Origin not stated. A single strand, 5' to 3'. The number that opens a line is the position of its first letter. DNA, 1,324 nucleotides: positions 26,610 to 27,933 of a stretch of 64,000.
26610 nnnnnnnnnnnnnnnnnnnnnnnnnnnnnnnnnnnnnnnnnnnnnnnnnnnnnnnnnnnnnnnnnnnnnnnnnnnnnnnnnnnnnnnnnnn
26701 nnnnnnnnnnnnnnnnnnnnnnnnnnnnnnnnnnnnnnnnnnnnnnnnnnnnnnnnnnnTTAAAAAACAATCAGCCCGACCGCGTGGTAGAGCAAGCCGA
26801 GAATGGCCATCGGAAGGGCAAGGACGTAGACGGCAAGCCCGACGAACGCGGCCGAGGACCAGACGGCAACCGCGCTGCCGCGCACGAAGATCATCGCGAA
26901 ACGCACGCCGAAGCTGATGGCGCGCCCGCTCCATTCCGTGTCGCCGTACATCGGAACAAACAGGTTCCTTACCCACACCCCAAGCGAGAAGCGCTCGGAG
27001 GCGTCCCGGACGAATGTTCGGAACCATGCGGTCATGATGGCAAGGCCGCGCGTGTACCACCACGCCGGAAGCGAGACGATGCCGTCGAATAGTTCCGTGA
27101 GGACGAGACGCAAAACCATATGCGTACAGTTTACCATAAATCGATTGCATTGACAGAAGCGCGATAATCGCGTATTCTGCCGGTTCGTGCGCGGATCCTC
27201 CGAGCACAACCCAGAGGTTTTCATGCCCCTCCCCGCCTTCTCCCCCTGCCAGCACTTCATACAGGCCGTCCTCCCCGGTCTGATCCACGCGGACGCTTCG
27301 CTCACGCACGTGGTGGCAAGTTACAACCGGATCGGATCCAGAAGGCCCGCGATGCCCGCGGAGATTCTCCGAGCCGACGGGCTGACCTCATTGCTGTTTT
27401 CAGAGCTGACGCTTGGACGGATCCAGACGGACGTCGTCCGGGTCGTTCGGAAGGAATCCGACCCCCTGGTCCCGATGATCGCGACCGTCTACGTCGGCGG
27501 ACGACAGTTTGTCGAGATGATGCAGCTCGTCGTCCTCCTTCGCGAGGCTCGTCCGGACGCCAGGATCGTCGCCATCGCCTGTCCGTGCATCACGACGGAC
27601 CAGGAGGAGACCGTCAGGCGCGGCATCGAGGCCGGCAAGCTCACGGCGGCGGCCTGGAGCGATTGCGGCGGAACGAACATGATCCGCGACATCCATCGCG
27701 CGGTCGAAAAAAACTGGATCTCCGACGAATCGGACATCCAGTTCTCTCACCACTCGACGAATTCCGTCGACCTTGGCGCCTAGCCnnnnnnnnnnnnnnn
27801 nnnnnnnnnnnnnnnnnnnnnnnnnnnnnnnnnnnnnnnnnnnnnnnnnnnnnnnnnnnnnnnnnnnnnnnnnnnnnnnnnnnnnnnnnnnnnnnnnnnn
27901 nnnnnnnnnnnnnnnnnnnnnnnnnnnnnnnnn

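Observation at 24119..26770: Membrane-anchored ClpC-like AAA+ unfoldase in an operon with a GT4 phospho-sugar transferase and a DUF192 protein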

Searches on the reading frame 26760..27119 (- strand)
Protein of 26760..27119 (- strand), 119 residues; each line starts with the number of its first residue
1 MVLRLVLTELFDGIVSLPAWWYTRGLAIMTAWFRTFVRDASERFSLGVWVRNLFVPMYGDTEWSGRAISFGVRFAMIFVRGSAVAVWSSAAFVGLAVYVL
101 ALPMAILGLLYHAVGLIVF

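Call 6: search_protein_families(library=ncbifam, proteins=[window:26760-27113:-], max_evalue=0.01)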
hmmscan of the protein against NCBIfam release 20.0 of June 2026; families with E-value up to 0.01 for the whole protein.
window:26760-27113:- (117 aa): 0 families

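Call 27: find_homologous_proteins(query=window:26760-27119:-, max_evalue=0.001)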
Query window:26760-27119:- (119 aa): 48 proteins with E <= 0.001 among 73 candidates.
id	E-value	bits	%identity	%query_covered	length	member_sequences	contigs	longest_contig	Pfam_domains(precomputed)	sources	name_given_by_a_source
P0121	2.5e-67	242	97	100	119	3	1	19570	-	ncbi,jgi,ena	ncbi:MAG: hypothetical protein WCO25_05380 [Candidatus Uhrbacteria bacterium]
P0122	6.9e-62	225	90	100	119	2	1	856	-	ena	-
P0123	5.4e-60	219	88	100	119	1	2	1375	-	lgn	-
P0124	7.6e-55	202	81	100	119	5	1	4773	-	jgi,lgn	-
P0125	2.6e-53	197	80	100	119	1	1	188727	-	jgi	-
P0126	9.9e-53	195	77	100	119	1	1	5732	-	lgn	-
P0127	1.1e-52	195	77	100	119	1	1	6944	-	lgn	-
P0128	5.6e-52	193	75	100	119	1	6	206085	-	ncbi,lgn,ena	-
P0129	4.3e-51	190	75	100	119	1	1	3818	-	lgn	-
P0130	4.3e-51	190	75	100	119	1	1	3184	-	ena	-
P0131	5.5e-51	190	77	99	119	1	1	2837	-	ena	-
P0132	5.2e-43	164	63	100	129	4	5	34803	-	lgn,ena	-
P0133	8.8e-43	163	66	100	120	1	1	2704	-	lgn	-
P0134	1.8e-42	162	65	100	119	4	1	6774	-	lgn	-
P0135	6.5e-42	160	64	100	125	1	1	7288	-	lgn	-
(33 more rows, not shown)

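Call 52: predict_structure(alignment_id=A3)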
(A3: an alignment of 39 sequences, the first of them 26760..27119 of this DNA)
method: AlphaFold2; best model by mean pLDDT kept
length: 119 residues; sequences in the alignment: 39
mean_pLDDT: 93.9   pTM: 0.71
mean pLDDT of the five models: 93.9, 93.4, 92.4, 91.0, 90.1
residues with pLDDT >= 90: 102; 70-90: 17; 50-70: 0; < 50: 0
segments of 3 or more residues with pLDDT < 50: none
pLDDT, mean of each block of 10 residues (from residue 1): 94 93 97 97 95 86 89 96 97 98 95 91
secondary structure, 60 per line:
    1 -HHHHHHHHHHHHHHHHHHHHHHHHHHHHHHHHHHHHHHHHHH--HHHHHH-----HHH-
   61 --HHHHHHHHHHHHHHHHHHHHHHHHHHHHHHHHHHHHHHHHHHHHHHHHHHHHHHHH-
elements in order: H2-43 H46-51 H63-118
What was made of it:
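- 26760..27119 (-): Small partner gene, 119 aa. It has an approximately 85-aa cytosolic helical hairpin with invariant PxWWY and PMYG motifs and one strong C-terminal TM segment (aa 92-110). Its stop lies 1 nt before the ATPase start codon. AF2 pLDDT 93.9 with helices 2-43 and 63-118, call 52.
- The partner model is confident, pLDDT 93.9 (call 52).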

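Call 59: fold_search(model_id=the predicted structure, library=pdb)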
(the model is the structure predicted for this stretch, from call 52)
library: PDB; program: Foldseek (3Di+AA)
matches with E <= 10: 74; with E <= 0.001: 0
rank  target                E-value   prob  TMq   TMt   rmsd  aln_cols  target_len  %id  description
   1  9fv1_A                1.8e+00  0.28  0.41  0.13   5.7       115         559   13  MsbA in MSP1D1 (EPL:PC) Nanodisc inward-facing narrow open (released 2025-03-19)
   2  2ysu_B                2.0e+00  0.11  0.24  0.23   9.9       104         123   12  Structure of the complex between BtuB and Colicin E2 receptor binding domain (released 2007-06-19)
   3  9ny5_B                2.1e+00  0.08  0.22  0.20  11.8       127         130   15  LmuABC_apo (released 2025-12-17)
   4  5j9t_D                2.5e+00  0.16  0.36  0.36   9.3       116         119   14  Crystal structure of the NuA4 core complex (released 2016-10-26)
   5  5ew5_A                2.5e+00  0.09  0.23  0.09  10.0       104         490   12  Crystal Structure of Colicin E9 In Complex with Its Immunity Protein Im9 (released 2016-07-20)
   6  9hzm_0                2.7e+00  0.11  0.31  0.23  10.5       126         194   14  235 A SynPspA H1-5 rod after incubation with EPL (released 2025-08-13)
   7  7vvu_V                2.9e+00  0.18  0.37  0.38   9.0       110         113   13  NuA4 HAT module bound to the nucleosome (released 2022-08-10)
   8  9m3i_A                3.4e+00  0.23  0.43  0.22   6.9       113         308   11  Crystal structure of the Bre1-Lge1 complex (released 2026-01-14)
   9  6zvr_DB               3.4e+00  0.20  0.42  0.35   6.7       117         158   12  C11 symmetry: Bacterial Vipp1 and PspA are members of the ancient ESCRT-III membrane-remodeling superfamily. (released 2021-08-04)
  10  8i7o_B8               3.6e+00  0.09  0.30  0.22   8.8       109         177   17  In situ structure of axonemal doublet microtubules in mouse sperm with 16-nm repeat (released 2023-10-11)
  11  9p6i_A                3.6e+00  0.09  0.24  0.17   9.3        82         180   16  Crystal Structure of the Histidine Kinase VC2136 from Vibrio cholerae serotype O1 (released 2025-08-20)
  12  4ijj_B                3.9e+00  0.21  0.36  0.34   5.9        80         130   11  Structure of transcription factor DksA2 from Pseudomonas aeruginosa (released 2013-02-27)
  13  8t4f_A                4.1e+00  0.15  0.40  0.13   6.8       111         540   17  Transporter associated with antigen processing (TAP) bound to the 9-mer peptide RRYQKSTEL (released 2024-06-19)
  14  7q3h_A                4.1e+00  0.07  0.24  0.07  19.6       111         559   15  Pentameric ligand-gated ion channel, DeCLIC at pH 7 with 10 mM EDTA (released 2022-11-16)
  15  9jz0_0                4.4e+00  0.21  0.47  0.47   7.9       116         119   10  portal-tail complex of DNA-ejected T7 (released 2024-12-11)
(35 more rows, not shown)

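Call 61: search_protein_families(library=pfam, alignment_id=A3, max_evalue=1)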
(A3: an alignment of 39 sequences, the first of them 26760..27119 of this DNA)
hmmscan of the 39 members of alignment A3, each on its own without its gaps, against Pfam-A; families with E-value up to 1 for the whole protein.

A. member 1, window:26760-27119:- (119 aa): 0 families

B. families by the number of members that match (of 39 scanned): 6 families
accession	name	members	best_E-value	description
PF19874.4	DUF6347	1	0.013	Family of unknown function (DUF6347)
PF12666.12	PrgI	1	0.13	PrgI family protein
PF11100.13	TrbE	1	0.21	Conjugal transfer protein TrbE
PF21954.1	TUNAR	1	0.21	TUNAR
PF11674.13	DUF3270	1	0.35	Protein of unknown function (DUF3270)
PF20990.2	DUF2207_C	1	0.97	Predicted membrane protein (DUF2207) C-terminal domain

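Call 74: search_protein_families(library=padloc, proteins=[window:26760-27119:-], max_evalue=0.001)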
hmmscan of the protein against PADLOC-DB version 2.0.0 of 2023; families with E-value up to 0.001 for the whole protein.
window:26760-27119:- (119 aa): 0 families

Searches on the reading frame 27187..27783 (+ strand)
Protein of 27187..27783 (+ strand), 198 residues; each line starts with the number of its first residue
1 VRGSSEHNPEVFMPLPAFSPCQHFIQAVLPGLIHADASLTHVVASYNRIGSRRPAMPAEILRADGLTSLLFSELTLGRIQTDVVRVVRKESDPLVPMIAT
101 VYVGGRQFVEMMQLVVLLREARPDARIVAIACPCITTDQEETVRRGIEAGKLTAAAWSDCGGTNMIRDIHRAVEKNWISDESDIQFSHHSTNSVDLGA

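Call 22: search_protein_families(library=pfam, proteins=[window:27187-27783:+], max_evalue=1)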
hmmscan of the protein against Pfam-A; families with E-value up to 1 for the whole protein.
window:27187-27783:+ (198 aa): 1 family
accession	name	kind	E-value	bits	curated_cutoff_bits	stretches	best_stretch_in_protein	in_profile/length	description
PF24313.1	Paratox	-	0.077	13.1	27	1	76-90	13-27/59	Paratox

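Call 74: search_protein_families(library=padloc, proteins=[window:27187-27783:+], max_evalue=0.001)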
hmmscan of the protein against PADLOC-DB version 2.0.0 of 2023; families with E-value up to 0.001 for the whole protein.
window:27187-27783:+ (198 aa): 0 families
